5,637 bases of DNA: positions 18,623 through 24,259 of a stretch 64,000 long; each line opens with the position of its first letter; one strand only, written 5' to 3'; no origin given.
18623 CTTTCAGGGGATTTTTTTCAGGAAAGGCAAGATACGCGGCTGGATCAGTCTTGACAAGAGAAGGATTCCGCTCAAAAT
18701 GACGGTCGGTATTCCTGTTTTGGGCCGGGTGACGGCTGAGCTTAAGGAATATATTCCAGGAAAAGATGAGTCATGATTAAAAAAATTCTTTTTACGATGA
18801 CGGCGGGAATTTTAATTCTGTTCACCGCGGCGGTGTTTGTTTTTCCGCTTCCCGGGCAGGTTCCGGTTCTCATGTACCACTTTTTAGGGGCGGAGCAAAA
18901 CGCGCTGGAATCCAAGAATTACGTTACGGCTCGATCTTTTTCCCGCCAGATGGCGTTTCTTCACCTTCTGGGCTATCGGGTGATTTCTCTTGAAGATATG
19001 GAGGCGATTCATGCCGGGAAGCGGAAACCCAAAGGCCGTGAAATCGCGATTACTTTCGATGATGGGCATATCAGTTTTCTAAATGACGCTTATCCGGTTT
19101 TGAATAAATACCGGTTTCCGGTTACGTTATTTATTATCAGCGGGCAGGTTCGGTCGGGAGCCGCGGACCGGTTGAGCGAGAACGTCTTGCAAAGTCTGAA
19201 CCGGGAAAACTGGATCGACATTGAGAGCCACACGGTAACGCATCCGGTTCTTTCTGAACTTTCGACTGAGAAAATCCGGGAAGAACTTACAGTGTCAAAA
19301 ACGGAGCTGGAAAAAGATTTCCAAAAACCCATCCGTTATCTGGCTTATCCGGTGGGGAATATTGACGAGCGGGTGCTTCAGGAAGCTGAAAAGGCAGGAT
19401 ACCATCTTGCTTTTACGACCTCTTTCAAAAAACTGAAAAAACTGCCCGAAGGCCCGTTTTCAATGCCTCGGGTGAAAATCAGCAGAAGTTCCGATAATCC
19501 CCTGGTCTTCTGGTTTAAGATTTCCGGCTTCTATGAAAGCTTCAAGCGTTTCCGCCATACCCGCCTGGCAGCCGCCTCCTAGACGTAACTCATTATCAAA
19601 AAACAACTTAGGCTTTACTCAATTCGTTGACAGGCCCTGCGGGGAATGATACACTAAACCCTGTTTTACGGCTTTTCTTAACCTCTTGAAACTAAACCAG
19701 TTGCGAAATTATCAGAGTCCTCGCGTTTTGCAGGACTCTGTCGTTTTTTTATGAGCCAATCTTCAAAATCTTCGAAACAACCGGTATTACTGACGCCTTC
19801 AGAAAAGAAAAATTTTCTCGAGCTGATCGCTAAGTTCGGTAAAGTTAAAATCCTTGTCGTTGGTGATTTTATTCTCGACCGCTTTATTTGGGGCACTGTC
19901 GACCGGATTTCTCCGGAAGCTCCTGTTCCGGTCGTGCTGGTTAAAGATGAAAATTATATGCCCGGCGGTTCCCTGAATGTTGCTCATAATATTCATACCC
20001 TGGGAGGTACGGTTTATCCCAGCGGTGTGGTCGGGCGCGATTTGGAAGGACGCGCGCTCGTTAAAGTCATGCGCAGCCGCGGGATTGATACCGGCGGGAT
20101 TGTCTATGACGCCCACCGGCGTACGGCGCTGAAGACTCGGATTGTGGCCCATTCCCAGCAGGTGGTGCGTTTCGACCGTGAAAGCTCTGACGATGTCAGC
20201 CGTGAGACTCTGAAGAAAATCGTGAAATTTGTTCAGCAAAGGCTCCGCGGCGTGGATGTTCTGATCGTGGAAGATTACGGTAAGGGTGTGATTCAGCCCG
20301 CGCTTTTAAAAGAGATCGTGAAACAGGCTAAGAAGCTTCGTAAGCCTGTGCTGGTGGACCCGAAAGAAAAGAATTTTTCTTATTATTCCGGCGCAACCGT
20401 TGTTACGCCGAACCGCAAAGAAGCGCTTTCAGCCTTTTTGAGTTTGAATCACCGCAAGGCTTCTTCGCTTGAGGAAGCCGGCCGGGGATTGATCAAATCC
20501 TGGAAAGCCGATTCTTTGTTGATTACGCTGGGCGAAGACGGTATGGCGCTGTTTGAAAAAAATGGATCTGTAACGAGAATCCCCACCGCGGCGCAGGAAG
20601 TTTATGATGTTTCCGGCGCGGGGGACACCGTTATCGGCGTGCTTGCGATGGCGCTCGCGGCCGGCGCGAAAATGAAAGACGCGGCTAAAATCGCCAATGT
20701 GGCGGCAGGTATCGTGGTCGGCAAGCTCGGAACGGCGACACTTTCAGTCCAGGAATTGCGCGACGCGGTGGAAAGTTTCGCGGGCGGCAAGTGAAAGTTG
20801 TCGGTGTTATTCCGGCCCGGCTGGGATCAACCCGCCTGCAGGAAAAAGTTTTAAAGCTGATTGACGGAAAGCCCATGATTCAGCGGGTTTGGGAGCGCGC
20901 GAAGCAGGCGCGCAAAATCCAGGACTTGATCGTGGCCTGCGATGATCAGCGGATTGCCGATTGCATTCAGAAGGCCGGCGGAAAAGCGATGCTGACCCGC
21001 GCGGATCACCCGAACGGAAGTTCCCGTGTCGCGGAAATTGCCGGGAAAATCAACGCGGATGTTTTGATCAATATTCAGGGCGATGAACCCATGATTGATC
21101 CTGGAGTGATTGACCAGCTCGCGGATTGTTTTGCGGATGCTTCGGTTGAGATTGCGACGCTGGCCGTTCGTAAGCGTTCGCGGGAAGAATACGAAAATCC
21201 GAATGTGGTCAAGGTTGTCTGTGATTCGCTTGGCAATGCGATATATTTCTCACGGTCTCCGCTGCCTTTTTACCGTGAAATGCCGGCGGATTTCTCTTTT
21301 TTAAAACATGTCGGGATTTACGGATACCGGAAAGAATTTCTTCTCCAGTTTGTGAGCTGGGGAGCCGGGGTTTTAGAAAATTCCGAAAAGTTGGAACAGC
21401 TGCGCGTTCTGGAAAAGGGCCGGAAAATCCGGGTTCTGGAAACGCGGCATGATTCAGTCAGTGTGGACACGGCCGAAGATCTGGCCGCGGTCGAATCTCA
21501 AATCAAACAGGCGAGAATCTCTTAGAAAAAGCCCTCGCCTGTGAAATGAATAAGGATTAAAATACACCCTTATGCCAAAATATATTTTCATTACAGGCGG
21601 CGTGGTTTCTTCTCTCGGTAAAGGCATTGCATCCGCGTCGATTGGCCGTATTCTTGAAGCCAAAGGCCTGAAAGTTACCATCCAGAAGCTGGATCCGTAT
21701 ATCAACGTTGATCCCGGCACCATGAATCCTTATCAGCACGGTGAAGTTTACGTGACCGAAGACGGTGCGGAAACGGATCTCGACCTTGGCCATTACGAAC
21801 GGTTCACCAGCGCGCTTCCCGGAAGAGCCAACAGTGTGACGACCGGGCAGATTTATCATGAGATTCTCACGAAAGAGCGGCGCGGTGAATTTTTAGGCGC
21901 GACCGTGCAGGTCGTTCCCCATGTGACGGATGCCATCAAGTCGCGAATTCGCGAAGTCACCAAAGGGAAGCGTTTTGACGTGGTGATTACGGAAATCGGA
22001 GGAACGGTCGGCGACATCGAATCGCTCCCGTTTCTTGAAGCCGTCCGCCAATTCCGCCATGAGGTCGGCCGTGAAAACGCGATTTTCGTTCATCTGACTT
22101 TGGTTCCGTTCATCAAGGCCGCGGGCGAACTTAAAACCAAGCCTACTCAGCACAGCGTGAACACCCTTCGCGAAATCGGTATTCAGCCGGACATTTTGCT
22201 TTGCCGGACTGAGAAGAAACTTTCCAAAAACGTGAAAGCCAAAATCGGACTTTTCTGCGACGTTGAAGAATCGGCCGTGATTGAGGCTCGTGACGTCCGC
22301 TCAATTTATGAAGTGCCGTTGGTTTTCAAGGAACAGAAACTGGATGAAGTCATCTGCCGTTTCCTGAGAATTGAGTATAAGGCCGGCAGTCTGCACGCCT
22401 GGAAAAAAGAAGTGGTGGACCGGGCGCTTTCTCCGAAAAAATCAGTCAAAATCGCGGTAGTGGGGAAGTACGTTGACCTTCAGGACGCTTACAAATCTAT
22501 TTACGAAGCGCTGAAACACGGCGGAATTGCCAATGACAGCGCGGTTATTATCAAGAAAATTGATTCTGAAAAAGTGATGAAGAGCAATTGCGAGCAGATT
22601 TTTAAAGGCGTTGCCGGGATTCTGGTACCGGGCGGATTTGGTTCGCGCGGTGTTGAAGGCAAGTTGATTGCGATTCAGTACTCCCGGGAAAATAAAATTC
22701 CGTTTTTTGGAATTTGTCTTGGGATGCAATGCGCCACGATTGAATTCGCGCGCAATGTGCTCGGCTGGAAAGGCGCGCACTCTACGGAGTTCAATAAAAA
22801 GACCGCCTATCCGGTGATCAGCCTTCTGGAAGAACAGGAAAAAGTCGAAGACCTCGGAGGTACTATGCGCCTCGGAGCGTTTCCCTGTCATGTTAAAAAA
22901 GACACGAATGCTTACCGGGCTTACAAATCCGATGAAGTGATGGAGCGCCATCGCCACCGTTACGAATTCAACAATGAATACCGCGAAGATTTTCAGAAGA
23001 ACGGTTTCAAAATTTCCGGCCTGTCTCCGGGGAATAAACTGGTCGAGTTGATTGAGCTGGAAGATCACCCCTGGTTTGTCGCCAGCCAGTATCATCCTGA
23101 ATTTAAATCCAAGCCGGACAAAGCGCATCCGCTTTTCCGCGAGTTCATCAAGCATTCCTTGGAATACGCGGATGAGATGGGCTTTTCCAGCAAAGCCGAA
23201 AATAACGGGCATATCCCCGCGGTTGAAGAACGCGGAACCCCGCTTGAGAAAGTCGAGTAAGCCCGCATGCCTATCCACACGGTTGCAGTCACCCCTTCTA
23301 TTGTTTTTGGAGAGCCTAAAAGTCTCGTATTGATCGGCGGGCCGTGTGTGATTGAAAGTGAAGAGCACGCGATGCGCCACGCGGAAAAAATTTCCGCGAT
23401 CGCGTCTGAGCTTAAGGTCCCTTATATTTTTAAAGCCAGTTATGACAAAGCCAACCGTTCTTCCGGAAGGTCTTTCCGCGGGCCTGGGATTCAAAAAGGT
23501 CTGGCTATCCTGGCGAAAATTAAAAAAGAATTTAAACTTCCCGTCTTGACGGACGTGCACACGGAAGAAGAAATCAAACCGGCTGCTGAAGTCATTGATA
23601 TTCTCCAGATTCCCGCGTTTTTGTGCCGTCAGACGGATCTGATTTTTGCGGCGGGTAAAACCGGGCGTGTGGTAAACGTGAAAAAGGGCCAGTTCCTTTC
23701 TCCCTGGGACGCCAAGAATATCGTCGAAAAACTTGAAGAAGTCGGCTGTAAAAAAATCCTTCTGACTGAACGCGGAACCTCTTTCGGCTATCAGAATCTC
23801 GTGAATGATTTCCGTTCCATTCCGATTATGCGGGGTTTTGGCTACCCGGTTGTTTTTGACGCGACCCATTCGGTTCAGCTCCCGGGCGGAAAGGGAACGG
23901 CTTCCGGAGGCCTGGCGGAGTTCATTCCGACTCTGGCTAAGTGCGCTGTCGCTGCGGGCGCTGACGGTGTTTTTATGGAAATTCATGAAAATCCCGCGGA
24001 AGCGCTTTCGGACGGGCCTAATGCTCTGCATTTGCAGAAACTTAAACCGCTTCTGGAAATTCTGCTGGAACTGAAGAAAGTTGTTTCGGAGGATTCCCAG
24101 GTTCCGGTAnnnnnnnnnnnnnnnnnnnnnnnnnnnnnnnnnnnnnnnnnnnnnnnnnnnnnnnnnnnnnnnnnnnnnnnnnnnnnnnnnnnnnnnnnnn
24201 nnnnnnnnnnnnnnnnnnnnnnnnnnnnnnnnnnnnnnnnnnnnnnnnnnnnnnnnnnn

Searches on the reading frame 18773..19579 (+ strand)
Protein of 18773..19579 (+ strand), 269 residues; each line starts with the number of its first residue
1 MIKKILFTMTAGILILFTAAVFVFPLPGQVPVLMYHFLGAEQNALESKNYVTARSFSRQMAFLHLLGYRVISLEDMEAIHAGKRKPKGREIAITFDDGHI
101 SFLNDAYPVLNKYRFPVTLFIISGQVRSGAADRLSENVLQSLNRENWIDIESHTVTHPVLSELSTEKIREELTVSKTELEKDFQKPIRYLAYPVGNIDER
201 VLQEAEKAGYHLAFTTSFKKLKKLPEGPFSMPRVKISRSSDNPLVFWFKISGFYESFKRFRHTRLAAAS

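Call 23: search_protein_families(library=pfam, proteins=[window:18773-19579:+], max_evalue=0.0001)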
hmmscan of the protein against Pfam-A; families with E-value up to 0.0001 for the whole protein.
window:18773-19579:+ (269 aa): 1 family
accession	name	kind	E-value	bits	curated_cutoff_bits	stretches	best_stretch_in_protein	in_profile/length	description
PF01522.26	Polysacc_deac_1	-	3.2e-27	95.4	23.1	1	84-212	2-123/124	Polysaccharide deacetylase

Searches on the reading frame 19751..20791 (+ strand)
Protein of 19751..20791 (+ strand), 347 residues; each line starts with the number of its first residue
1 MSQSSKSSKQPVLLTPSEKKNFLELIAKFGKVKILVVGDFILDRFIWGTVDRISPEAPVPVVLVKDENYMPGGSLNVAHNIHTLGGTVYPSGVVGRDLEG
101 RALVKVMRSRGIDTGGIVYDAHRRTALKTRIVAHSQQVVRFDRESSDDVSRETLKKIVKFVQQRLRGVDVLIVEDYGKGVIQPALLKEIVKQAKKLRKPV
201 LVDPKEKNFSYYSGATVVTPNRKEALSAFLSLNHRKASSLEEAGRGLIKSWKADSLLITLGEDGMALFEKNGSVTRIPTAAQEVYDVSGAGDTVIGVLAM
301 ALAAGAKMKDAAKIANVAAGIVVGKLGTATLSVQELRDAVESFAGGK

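Call 23: search_protein_families(library=pfam, proteins=[window:19751-20791:+], max_evalue=0.0001)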
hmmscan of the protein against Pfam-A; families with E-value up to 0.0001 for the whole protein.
window:19751-20791:+ (347 aa): 3 families
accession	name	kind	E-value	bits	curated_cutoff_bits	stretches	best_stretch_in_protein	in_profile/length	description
PF00294.29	PfkB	-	2.2e-45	155.7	25.8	1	33-330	3-297/302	pfkB family carbohydrate kinase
PF01256.23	Carb_kinase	-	1.4e-06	28.4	27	1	162-320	60-217/242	NAD(P)H-hydrate dehydratase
PF08543.17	Phos_pyr_kin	-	1.4e-06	28.3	27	1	214-316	119-225/246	Phosphomethylpyrimidine kinase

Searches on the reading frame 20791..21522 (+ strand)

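Call 24: search_protein_families(library=pfam, proteins=[window:20791-21522:+], max_evalue=0.0001)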
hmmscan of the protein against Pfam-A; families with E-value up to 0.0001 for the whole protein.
window:20791-21522:+ (244 aa): 2 families
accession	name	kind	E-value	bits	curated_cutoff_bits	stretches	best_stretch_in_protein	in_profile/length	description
PF02348.25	CTP_transf_3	-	2.3e-59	201.3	22.6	1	5-213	2-217/217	Cytidylyltransferase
PF12804.13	NTP_transf_3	-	2.7e-09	37.9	27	1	12-148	13-128/160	MobA-like NTP transferase domain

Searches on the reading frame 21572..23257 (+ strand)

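Call 24: search_protein_families(library=pfam, proteins=[window:21572-23257:+], max_evalue=0.0001)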
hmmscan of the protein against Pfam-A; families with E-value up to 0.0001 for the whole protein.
window:21572-23257:+ (562 aa): 3 families
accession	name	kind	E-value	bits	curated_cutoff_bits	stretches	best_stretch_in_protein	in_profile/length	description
PF06418.20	CTP_synth_N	-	4.4e-128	426.7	26.1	1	3-266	1-264/265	CTP synthase N-terminus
PF00117.34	GATase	-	2.4e-40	138.7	22.8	1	303-527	2-189/190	Glutamine amidotransferase class-I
PF07722.19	Peptidase_C26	-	7.8e-06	26.2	20.5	1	367-510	97-219/219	Peptidase C26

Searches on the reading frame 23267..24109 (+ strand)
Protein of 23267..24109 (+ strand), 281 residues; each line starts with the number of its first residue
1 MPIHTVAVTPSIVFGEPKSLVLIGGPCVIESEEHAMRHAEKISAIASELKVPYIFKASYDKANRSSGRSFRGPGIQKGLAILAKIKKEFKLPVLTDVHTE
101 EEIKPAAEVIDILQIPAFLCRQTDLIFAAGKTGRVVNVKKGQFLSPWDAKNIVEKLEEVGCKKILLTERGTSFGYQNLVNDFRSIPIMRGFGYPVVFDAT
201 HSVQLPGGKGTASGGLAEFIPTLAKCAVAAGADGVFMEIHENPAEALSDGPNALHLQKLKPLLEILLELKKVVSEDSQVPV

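Call 24: search_protein_families(library=pfam, proteins=[window:23267-24109:+], max_evalue=0.0001)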
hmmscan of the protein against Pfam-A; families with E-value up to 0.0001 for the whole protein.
window:23267-24109:+ (281 aa): 1 family
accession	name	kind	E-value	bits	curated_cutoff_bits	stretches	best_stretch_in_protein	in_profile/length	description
PF00793.26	DAHP_synth_1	-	4.6e-72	242.6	25.5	1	11-273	9-268/270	DAHP synthetase I family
